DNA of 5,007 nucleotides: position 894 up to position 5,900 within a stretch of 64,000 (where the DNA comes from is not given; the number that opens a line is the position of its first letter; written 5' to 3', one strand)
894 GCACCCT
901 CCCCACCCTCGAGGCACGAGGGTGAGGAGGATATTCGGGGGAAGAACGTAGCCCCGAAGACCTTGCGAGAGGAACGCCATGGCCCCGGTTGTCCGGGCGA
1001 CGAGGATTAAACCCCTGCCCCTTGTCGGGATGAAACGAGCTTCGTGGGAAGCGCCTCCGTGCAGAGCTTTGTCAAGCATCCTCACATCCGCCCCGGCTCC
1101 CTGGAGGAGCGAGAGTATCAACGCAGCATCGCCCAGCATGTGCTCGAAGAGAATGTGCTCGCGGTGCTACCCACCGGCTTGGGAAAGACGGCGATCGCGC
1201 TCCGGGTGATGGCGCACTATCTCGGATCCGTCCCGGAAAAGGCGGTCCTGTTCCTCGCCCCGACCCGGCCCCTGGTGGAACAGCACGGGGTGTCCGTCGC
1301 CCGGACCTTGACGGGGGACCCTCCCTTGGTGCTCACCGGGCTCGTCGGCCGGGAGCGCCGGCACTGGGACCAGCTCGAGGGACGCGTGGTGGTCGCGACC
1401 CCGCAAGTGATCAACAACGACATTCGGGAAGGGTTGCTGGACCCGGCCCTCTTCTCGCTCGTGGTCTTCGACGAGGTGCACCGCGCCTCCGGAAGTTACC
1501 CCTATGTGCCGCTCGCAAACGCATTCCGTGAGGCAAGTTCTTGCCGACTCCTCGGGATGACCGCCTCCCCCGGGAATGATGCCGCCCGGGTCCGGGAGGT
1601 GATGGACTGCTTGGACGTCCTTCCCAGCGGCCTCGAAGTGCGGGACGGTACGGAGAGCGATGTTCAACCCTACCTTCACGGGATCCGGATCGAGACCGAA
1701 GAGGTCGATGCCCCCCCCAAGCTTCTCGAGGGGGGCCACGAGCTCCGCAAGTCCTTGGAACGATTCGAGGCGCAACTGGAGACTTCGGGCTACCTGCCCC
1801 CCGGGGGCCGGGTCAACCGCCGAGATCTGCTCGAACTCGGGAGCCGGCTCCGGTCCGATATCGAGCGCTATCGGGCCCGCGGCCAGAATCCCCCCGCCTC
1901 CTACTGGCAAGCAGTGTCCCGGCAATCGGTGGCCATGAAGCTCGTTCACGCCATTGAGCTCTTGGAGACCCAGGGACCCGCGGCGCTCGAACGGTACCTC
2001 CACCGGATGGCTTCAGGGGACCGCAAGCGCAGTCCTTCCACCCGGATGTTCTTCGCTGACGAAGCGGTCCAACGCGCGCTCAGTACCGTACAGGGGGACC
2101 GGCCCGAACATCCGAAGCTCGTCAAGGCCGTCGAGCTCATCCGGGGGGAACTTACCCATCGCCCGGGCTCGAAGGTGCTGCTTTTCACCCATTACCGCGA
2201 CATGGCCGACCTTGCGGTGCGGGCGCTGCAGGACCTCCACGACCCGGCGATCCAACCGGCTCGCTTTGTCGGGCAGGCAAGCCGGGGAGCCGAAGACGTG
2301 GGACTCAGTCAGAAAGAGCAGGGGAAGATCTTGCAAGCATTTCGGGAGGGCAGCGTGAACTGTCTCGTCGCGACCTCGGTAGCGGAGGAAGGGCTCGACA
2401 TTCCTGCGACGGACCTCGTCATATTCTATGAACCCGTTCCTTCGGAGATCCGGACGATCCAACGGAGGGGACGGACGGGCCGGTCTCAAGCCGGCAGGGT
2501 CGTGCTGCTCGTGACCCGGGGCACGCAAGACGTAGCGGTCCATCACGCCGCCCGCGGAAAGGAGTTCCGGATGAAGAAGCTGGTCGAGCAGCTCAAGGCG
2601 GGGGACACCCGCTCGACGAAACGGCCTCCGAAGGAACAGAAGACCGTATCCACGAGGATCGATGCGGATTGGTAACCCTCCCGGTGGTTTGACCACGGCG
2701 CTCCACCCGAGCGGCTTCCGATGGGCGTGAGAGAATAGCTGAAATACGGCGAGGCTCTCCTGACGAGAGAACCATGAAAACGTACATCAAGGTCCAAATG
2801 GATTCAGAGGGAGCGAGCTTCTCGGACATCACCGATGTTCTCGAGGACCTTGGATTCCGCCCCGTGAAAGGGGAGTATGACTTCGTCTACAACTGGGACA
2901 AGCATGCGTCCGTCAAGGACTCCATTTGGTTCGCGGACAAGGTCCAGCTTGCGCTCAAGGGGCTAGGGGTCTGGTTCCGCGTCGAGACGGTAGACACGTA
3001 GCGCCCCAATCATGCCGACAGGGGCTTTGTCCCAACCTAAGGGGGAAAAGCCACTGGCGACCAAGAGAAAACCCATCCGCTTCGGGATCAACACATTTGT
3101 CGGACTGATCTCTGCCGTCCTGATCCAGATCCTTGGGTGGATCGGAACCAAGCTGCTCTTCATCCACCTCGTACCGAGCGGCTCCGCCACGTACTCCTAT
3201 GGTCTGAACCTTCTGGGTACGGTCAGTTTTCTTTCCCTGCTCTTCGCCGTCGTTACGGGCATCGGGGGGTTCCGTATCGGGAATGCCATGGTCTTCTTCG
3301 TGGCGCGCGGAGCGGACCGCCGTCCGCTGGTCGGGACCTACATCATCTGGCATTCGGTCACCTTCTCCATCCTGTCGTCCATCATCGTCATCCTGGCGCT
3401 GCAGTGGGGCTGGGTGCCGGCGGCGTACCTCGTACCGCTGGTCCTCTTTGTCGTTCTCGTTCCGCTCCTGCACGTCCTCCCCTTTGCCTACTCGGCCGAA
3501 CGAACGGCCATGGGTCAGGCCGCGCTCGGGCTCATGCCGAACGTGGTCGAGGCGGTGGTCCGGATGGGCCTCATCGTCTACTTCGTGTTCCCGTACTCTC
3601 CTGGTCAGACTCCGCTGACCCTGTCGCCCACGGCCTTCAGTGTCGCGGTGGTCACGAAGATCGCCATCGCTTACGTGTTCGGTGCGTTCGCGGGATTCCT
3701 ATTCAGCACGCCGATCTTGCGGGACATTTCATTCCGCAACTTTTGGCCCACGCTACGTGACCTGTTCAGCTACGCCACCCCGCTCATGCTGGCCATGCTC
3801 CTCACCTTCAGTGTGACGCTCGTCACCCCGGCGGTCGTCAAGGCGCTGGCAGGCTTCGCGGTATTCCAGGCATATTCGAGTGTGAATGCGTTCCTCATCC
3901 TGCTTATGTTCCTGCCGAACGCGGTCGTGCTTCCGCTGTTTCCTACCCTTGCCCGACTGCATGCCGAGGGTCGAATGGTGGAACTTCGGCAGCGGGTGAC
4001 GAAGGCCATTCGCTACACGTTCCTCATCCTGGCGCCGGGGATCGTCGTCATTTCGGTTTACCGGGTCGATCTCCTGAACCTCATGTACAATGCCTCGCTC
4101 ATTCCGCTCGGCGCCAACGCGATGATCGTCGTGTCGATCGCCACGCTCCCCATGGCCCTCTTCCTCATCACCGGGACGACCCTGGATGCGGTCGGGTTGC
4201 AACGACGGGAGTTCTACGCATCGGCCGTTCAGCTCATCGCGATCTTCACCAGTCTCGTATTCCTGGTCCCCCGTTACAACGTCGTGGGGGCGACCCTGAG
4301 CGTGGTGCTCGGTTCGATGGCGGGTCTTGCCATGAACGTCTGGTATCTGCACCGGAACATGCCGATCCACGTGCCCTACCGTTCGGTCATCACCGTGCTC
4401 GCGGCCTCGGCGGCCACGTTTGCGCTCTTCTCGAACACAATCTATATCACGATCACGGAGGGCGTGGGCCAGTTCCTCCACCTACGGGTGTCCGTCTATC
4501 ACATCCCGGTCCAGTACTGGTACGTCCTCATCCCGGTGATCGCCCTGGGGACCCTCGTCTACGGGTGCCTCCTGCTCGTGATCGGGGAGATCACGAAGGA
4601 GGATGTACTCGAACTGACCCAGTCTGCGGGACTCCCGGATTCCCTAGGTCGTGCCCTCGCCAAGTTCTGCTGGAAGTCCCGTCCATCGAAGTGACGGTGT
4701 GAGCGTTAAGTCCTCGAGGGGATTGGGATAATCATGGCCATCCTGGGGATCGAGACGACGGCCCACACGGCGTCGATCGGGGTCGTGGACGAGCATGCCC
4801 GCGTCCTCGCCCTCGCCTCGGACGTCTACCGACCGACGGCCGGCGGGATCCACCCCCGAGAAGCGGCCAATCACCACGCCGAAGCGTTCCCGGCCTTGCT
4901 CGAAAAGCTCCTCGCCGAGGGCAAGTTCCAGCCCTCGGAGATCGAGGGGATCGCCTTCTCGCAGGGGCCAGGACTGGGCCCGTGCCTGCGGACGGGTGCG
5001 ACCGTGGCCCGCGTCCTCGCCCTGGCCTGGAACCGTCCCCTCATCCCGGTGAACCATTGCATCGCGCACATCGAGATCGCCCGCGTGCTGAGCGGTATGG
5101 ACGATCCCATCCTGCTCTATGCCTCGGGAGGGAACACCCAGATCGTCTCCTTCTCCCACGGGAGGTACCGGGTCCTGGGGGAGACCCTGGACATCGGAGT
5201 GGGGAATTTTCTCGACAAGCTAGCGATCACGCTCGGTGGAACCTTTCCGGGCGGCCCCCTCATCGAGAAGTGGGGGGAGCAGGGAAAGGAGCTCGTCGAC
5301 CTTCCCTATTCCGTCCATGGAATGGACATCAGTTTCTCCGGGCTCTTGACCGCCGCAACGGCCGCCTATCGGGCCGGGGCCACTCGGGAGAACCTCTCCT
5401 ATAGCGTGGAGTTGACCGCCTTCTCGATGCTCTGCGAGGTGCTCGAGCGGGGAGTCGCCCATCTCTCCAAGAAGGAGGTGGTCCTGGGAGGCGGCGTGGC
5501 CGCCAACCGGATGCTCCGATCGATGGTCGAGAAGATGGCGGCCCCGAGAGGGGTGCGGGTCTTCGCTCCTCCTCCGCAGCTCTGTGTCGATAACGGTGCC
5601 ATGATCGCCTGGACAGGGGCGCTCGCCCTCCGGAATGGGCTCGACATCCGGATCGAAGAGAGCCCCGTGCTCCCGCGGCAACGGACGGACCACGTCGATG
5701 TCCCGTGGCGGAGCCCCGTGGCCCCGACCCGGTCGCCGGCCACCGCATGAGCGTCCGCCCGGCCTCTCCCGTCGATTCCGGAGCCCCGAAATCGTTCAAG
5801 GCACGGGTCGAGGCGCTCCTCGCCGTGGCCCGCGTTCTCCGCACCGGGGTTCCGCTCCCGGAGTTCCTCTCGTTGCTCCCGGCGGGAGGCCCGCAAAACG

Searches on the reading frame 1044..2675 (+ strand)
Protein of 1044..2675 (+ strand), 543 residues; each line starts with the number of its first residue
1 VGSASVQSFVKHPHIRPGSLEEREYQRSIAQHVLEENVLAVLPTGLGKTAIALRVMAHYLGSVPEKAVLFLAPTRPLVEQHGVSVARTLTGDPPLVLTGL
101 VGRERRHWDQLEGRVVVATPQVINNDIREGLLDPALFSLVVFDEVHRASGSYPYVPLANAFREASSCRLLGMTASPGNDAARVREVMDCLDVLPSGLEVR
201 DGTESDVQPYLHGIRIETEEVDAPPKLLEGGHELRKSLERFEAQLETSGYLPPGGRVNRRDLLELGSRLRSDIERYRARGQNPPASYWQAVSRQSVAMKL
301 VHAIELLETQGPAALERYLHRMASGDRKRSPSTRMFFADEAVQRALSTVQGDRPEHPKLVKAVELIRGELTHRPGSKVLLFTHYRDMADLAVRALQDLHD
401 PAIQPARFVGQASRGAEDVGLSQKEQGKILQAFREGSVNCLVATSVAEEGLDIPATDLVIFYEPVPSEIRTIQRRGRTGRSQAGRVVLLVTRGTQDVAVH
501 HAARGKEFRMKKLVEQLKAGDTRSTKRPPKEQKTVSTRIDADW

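Call 13: search_protein_families(library=pfam, proteins=[window:1044-2675:+], max_evalue=0.001)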
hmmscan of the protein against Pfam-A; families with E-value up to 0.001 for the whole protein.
window:1044-2675:+ (543 aa): 4 families
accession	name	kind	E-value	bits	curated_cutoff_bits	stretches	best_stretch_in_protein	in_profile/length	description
PF00271.37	Helicase_C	-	6.5e-22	78.3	23.5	1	364-481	4-109/110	Helicase conserved C-terminal domain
PF04851.21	ResIII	-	1.2e-20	74.6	22.5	1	20-176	2-162/164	Type III restriction enzyme, res subunit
PF00270.35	DEAD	-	4.1e-18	66.1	26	1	24-180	2-164/167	DEAD/DEAH box helicase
PF21210.2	RNA_helicase_helical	-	2e-12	47.6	27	1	257-346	24-107/108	Putative ATP-dependent RNA helicase, helical bundle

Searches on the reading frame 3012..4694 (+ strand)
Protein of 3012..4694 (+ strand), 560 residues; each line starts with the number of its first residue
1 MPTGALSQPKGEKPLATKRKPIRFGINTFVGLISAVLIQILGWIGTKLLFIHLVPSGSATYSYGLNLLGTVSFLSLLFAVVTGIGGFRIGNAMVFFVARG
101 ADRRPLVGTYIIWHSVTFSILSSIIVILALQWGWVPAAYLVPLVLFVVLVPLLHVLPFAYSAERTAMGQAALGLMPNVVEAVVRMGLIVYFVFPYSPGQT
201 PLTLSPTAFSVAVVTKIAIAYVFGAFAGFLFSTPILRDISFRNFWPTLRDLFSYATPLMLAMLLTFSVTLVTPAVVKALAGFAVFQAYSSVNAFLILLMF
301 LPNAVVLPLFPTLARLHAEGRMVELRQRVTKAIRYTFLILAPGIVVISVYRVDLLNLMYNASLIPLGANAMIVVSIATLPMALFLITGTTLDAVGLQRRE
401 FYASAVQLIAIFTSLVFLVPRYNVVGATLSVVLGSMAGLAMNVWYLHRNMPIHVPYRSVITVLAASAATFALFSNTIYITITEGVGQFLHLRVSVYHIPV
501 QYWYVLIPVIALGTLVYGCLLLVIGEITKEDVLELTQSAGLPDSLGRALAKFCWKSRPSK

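Call 13: search_protein_families(library=pfam, proteins=[window:3012-4694:+], max_evalue=0.001)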
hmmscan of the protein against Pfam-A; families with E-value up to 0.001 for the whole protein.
window:3012-4694:+ (560 aa): 1 family
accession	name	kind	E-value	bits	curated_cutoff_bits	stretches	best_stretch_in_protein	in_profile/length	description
PF03023.19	MurJ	-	4.3e-11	42.5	27.4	1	212-481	154-433/451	Lipid II flippase MurJ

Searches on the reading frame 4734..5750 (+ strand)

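Call 98: search_protein_families(library=pfam, proteins=[window:4734-5750:+], max_evalue=0.0001)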
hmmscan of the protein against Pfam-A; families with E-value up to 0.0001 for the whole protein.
window:4734-5750:+ (338 aa): 2 families
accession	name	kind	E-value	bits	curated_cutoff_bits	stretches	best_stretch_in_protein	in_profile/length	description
PF00814.31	TsaD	-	5.1e-77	259.6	24.8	1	32-293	13-264/264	tRNA N6-adenosine threonylcarbamoyltransferase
PF22521.2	HypF_C_2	-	6.6e-09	36.3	27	1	178-286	124-233/241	Carbamoyltransferase, Kae1-like Domain, second subdomain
